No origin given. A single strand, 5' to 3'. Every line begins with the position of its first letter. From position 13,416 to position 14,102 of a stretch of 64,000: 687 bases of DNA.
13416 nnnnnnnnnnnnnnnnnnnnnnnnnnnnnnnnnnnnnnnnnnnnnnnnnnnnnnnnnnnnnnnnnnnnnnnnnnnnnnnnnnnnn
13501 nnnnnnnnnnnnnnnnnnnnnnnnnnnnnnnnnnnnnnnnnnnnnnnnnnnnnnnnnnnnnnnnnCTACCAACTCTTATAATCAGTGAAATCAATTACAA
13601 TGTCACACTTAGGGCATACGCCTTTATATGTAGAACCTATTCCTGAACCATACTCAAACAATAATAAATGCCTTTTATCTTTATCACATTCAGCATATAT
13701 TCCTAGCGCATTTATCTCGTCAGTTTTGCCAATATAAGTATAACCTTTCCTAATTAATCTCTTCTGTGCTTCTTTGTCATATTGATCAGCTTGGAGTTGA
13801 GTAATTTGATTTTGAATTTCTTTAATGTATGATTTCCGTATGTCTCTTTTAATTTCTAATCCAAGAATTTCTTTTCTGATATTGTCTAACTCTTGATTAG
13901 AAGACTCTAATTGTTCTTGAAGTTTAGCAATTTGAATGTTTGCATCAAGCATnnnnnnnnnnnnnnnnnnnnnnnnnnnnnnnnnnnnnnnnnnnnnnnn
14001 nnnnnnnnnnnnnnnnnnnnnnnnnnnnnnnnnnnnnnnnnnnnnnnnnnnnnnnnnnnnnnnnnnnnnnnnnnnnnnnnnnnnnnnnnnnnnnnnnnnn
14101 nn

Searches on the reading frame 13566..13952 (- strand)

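Call 89: search_protein_families(library=pfam, proteins=[window:13566-13952:-], max_evalue=0.01)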
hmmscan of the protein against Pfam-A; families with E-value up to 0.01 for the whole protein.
window:13566-13952:- (128 aa): 2 families
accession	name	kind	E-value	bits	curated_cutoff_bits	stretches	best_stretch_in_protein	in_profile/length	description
PF14282.11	FlxA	-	0.0065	17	26.3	1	7-65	18-80/101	FlxA-like protein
PF10303.14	DUF2408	-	0.0069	17.4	25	1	9-61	2-56/130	Protein of unknown function (DUF2408)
